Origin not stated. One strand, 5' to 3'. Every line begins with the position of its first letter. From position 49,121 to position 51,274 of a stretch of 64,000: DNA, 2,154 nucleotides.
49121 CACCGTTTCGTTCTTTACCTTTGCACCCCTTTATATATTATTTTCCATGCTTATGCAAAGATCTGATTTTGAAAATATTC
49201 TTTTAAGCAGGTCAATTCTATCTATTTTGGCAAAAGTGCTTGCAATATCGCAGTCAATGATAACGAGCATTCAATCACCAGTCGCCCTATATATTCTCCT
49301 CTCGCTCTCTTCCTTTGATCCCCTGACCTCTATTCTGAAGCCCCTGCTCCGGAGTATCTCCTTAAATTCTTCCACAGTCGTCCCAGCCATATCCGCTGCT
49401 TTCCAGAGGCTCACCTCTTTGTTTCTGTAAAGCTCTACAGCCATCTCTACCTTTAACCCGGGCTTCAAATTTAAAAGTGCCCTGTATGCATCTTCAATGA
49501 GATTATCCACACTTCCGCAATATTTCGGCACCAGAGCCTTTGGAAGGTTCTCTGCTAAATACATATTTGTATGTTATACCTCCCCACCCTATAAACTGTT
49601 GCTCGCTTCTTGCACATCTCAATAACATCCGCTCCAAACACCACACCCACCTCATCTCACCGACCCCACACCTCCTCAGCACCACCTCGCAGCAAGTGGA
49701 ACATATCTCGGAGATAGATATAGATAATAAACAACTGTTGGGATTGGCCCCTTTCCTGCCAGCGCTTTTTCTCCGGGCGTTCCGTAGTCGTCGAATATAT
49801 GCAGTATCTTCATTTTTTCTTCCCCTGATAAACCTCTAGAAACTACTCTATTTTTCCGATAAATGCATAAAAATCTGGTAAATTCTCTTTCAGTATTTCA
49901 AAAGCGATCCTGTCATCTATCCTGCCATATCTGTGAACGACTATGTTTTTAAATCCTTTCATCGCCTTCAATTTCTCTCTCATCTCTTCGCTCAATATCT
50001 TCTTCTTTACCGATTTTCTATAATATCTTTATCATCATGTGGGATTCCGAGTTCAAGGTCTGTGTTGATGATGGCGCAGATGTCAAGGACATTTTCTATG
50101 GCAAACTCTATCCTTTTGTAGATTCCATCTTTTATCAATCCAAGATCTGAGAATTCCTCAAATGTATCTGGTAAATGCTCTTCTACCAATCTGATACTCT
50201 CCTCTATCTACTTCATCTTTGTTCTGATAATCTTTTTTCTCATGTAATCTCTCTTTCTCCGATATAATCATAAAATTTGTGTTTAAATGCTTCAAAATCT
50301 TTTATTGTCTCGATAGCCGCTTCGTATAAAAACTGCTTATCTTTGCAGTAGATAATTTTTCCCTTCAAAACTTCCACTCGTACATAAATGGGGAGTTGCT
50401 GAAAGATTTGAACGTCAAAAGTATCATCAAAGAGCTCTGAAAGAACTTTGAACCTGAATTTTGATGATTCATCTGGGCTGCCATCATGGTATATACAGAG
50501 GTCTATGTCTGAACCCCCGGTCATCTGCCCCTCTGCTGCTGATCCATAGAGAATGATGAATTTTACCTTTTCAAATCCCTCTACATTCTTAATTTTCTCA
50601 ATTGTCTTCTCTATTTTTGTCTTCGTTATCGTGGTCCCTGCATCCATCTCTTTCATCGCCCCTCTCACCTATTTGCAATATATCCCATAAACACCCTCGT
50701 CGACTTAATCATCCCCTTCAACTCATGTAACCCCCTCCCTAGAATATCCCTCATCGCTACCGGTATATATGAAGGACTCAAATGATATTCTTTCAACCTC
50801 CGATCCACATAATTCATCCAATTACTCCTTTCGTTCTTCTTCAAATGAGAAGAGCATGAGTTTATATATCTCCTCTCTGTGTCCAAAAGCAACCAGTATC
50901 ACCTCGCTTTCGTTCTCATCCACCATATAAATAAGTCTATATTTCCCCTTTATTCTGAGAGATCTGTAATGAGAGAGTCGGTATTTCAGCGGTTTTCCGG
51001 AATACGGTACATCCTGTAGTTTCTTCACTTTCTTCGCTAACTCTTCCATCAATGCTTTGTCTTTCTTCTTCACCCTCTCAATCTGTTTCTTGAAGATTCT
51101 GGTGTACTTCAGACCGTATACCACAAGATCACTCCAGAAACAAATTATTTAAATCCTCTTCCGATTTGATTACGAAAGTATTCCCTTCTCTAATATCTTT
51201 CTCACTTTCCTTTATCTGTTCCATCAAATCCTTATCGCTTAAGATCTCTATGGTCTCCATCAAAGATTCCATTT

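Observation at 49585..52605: Serial accretion of toxin-antitoxin cassettes at the 3' end of a B12-radical-SAM gene, with a 100-bp perfect att-like direct repeat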

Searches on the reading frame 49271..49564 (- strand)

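Call 7: search_protein_families(library=pfam, proteins=[window:49271-49564:-], max_evalue=0.01)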
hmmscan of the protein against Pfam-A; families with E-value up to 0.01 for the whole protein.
window:49271-49564:- (97 aa): 1 family
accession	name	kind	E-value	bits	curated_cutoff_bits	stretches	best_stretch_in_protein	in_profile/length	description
PF03683.19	UPF0175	-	5.1e-11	42.5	27.9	1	35-78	18-62/75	Uncharacterised protein family (UPF0175)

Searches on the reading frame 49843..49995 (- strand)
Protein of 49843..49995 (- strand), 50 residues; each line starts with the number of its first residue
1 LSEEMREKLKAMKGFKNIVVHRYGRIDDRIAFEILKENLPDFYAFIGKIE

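Call 7: search_protein_families(library=pfam, proteins=[window:49843-49995:-], max_evalue=0.01)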
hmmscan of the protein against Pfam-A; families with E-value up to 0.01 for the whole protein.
window:49843-49995:- (50 aa): 1 family
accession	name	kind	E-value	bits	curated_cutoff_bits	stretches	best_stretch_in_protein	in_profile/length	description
PF01934.22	HepT-like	-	4.6e-14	52.6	23.5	1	2-49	73-120/120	Ribonuclease HepT-like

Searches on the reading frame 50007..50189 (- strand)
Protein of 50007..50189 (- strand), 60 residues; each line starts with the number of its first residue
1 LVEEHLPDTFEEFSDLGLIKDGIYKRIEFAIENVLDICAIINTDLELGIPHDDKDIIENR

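Call 7: search_protein_families(library=pfam, proteins=[window:50007-50189:-], max_evalue=0.01)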
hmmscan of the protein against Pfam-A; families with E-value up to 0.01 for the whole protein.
window:50007-50189:- (60 aa): 1 family
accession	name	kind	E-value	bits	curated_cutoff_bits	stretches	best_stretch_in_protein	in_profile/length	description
PF01934.22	HepT-like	-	1.2e-06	28.7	23.5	1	3-58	9-64/120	Ribonuclease HepT-like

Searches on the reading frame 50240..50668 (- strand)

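Call 7: search_protein_families(library=pfam, proteins=[window:50240-50668:-], max_evalue=0.01)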
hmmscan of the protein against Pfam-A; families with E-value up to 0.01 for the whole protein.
window:50240-50668:- (142 aa): 3 families
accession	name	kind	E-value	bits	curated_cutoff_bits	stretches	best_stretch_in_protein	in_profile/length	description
PF18765.7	Polbeta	-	3.2e-16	59.7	26.9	1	25-112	2-93/93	Polymerase beta, Nucleotidyltransferase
PF01909.29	NTP_transf_2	-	4.3e-10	40.3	21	1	31-127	13-79/93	Nucleotidyltransferase domain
PF22600.2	MTPAP-like_central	-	4.4e-06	27.3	27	1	13-94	19-98/139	Poly(A) RNA polymerase, mitochondrial-like, central palm domain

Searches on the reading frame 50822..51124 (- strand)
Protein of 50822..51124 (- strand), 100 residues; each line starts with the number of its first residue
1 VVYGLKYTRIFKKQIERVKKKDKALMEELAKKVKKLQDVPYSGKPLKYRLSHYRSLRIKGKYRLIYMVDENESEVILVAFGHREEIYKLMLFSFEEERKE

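Call 7: search_protein_families(library=pfam, proteins=[window:50822-51124:-], max_evalue=0.01)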
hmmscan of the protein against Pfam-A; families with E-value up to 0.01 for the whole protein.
window:50822-51124:- (100 aa): 5 families
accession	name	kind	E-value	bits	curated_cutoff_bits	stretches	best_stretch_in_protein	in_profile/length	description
PF05016.21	ParE_toxin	-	1.4e-11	45.3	23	1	5-87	1-89/89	ParE toxin of type II toxin-antitoxin system, parDE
PF06769.20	YoeB_toxin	-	7.9e-07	29.5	27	1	18-77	12-75/80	YoeB-like toxin of bacterial type II toxin-antitoxin system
PF15781.12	ParE-like_toxin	-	5.1e-06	26.8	28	1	7-88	3-84/87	ParE-like toxin of type II bacterial toxin-antitoxin system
PF15738.11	YafQ_toxin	-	3.6e-05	24.4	30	1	4-87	2-87/88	Bacterial toxin of type II toxin-antitoxin system, YafQ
PF05973.20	Gp49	-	0.0095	16.4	23.9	0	20-80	5-70/90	Phage derived protein Gp49-like (DUF891)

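Call 48: find_homologous_proteins(query=window:50825-51124:-, max_evalue=1e-10)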
Query window:50825-51124:- (100 aa): 61 proteins with E <= 1e-10 among 86 candidates.
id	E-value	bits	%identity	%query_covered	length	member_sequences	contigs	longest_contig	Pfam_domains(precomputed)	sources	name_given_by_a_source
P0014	3.9e-55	202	100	100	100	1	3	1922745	PF06769.21,PF15781.13,PF05016.22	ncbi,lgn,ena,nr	ncbi:ParE toxin of type II toxin-antitoxin system, parDE [Candidatus Methanoperedenaceae archaeon GB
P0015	5.5e-55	201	99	100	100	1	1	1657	PF06769.21,PF15781.13,PF05016.22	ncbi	-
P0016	8.7e-55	201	99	100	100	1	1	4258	PF06769.21,PF15781.13,PF05016.22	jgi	-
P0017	1.0e-54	200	99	100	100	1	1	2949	PF06769.21,PF15781.13,PF05016.22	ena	-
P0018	2.2e-54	199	99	100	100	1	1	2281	PF06769.21,PF15781.13,PF05016.22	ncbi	-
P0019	2.7e-54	199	98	100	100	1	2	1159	PF06769.21,PF15781.13,PF05016.22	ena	-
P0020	2.8e-54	199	99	100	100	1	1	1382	PF06769.21,PF15781.13,PF05016.22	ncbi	-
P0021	5.6e-54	198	98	100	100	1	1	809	PF06769.21,PF15781.13,PF05016.22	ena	-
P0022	6.3e-44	166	83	99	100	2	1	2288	PF06769.21,PF15781.13,PF05016.22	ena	-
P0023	1.2e-42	162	80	94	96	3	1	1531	PF06769.21,PF15781.13,PF15738.12,PF05016.22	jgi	-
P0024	1.2e-42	162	81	94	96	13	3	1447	PF05973.21,PF06769.21,PF15781.13,PF15738.12,PF05016.22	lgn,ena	-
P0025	1.2e-42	162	82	94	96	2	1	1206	PF06769.21,PF15781.13,PF05016.22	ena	-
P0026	1.5e-42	162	80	100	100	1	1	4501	PF15781.13,PF05016.22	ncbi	-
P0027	2.8e-42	161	79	100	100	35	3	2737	PF06769.21,PF05016.22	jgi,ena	jgi:addiction module RelE/StbE family toxin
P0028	4.0e-42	160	78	97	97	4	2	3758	PF06769.21,PF15781.13,PF15738.12,PF05016.22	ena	-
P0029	6.1e-42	160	84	94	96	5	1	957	PF15781.13,PF05016.22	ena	-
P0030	1.2e-41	159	79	100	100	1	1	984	PF06769.21,PF15781.13,PF05016.22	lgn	-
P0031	1.9e-41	158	82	99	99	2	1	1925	PF15781.13,PF05016.22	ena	-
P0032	6.4e-41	156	81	100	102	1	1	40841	PF15781.13,PF05016.22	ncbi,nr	ncbi:MAG: type II toxin-antitoxin system RelE/ParE family toxin [Halobacteriota archaeon]|nr:type II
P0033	9.4e-41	156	79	95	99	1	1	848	PF06769.21,PF05016.22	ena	-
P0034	3.6e-40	154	80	93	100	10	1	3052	PF06769.21,PF05016.22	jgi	-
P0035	1.1e-39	152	78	93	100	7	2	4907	PF06769.21,PF05016.22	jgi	-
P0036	1.2e-38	149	75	97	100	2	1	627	PF06769.21,PF05016.22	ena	-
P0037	1.3e-38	149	78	99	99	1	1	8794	PF15781.13,PF05016.22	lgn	-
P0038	3.2e-38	148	78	94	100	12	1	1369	PF05016.22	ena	-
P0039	3.3e-38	148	78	95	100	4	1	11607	PF05016.22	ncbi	-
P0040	6.0e-38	147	78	92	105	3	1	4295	PF05016.22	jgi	jgi:addiction module RelE/StbE family toxin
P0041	6.1e-38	147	78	95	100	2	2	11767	PF05016.22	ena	-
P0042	8.7e-38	146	77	94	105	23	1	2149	PF05016.22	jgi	-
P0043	1.7e-37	145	74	100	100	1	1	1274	PF05016.22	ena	-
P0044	4.0e-36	141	73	93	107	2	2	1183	PF06769.21,PF05016.22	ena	-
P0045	3.5e-35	138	99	68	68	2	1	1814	PF05016.22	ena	-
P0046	6.6e-35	137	71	96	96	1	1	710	PF05016.22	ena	-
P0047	9.6e-35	137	71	94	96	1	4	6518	PF05016.22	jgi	jgi:addiction module RelE/StbE family toxin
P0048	1.1e-34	136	70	96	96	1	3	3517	PF06769.21,PF15781.13,PF05016.22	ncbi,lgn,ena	-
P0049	8.6e-34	133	71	94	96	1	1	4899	PF05016.22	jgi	-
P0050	2.5e-33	132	70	94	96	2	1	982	PF05016.22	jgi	-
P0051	3.4e-33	132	79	84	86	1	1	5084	PF05016.22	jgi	jgi:addiction module RelE/StbE family toxin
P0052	9.9e-32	127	63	96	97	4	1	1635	PF15781.13,PF05016.22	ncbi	-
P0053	2.8e-31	125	83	75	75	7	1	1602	PF05016.22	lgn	-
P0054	3.3e-31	125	87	69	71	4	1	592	PF06769.21,PF05016.22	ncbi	-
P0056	4.5e-31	125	84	69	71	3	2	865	PF05016.22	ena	-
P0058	4.5e-28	115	79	73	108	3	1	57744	PF06769.21,PF05016.22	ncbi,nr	ncbi:MAG: type II toxin-antitoxin system RelE/ParE family toxin [ANME-2 cluster archaeon]|nr:type II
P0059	1.0e-27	114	84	68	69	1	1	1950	PF05016.22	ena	-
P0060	1.3e-27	114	84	68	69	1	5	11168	PF05016.22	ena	-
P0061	1.5e-27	114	84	68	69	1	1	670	PF05016.22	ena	-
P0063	2.4e-26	110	78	67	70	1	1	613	PF05016.22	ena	-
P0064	1.3e-25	107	78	68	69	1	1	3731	PF05016.22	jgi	-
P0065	1.5e-25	107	81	67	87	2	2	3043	PF05016.22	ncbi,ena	-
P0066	3.7e-25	106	78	68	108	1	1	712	PF05016.22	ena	-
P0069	6.2e-20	89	80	56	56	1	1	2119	PF06769.21,PF05016.22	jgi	jgi:addiction module RelE/StbE family toxin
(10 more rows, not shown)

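Call 49: find_encoding_contigs(protein=P0017, flank=3000, max_places=3)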
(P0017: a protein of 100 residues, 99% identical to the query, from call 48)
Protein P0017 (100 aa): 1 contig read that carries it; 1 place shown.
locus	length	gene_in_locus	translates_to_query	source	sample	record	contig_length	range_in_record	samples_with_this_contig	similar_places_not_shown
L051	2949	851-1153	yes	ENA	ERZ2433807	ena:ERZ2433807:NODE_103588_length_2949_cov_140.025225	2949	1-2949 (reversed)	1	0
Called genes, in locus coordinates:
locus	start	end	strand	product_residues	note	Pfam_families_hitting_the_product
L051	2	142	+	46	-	?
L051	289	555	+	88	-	-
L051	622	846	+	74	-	-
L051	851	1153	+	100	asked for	PF05016:ParE_toxin, PF06769:YoeB_toxin (weak), PF15781:ParE-like_toxin (weak)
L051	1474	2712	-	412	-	PF01943:Polysacc_synt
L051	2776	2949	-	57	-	?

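Call 50: find_encoding_contigs(protein=P0018, flank=3000, max_places=3)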
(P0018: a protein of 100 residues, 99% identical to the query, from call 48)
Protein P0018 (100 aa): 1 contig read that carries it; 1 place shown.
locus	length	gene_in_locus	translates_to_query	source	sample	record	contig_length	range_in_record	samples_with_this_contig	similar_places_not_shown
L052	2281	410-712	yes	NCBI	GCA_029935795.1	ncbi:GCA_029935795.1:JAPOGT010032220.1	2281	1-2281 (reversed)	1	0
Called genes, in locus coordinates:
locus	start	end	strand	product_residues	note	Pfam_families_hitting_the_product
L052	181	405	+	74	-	-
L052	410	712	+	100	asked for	PF05016:ParE_toxin, PF06769:YoeB_toxin (weak), PF15781:ParE-like_toxin (weak)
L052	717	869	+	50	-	-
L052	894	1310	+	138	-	PF22600:MTPAP-like_central (weak), PF01909:NTP_transf_2, PF18765:Polbeta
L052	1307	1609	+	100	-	-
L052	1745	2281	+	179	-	?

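Call 51: find_encoding_contigs(protein=P0032, flank=6000, max_places=3)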
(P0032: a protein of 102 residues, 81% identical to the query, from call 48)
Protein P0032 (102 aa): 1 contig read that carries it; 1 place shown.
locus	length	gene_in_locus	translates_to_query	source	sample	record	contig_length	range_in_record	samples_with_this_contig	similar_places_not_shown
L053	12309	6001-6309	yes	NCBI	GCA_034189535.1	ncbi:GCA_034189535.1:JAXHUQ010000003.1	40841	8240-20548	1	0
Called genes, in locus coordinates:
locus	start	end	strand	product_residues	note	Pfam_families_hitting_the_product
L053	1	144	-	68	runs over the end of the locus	-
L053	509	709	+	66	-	-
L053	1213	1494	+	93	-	-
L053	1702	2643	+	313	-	PF00535:Glycos_transf_2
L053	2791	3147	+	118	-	PF05168:HEPN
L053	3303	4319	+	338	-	PF00535:Glycos_transf_2, PF10111:Glyco_tranf_2_2 (faint), PF13506:Glyco_transf_21 (weak), PF13641:Glyco_tranf_2_3, PF13632:Glyco_trans_2_3 (weak)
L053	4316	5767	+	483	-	PF02310:B12-binding, PF04055:Radical_SAM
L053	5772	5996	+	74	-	-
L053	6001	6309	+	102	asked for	PF05016:ParE_toxin, PF15781:ParE-like_toxin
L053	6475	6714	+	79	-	-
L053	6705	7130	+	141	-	PF01850:PIN (weak), PF10130:PIN_2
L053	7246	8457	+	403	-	PF13477:Glyco_trans_4_2 (weak), PF13439:Glyco_transf_4, PF13579:Glyco_trans_4_4, PF00534:Glycos_transf_1, PF13692:Glyco_trans_1_4, PF13524:Glyco_trans_1_2 (weak)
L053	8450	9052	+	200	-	PF02223:Thymidylate_kin (weak)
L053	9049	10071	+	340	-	PF14907:NTP_transf_5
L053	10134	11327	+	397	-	PF13439:Glyco_transf_4, PF13579:Glyco_trans_4_4, PF20706:GT4-conflict (weak), PF00534:Glycos_transf_1, PF13692:Glyco_trans_1_4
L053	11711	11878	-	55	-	-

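Call 52: find_encoding_contigs(protein=P0041, flank=6000, max_places=3)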
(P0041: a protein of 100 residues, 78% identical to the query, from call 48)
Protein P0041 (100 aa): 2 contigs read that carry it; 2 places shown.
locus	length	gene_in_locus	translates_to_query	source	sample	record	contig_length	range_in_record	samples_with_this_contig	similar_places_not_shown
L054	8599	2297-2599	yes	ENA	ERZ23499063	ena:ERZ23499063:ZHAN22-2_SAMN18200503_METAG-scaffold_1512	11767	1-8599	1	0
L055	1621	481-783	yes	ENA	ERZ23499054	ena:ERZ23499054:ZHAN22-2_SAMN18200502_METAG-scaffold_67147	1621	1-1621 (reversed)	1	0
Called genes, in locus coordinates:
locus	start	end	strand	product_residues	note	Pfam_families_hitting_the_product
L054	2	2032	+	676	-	?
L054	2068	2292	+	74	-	-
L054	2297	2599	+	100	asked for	PF05016:ParE_toxin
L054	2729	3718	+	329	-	PF00288:GHMP_kinases_N, PF08544:GHMP_kinases_C (weak)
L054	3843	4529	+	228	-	PF00702:Hydrolase, PF12710:HAD, PF08282:Hydrolase_3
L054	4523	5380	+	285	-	-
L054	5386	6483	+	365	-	PF04123:DUF373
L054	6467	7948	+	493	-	PF01676:Metalloenzyme, PF06415:iPGM_N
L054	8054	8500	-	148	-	PF09876:DUF2103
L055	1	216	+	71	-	?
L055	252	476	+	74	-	-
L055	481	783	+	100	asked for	PF05016:ParE_toxin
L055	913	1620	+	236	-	?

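Call 77: search_protein_families(library=pfam, proteins=[L053:6475-6711:+, L053:6705-7127:+], max_evalue=0.01)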
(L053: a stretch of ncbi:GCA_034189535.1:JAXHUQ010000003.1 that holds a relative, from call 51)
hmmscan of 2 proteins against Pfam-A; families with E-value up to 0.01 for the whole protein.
L053:6475-6711:+ (79 aa): 0 families

L053:6705-7127:+ (141 aa): 3 families
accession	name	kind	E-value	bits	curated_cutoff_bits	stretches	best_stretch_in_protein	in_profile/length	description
PF10130.15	PIN_2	-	1.1e-27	97.4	22.4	1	4-122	1-120/133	PIN domain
PF01850.27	PIN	-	1.2e-06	29.6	23.6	1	3-119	1-116/120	PIN domain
PF13470.12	PIN_3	-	0.00021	22.5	27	1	3-109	2-107/115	PIN domain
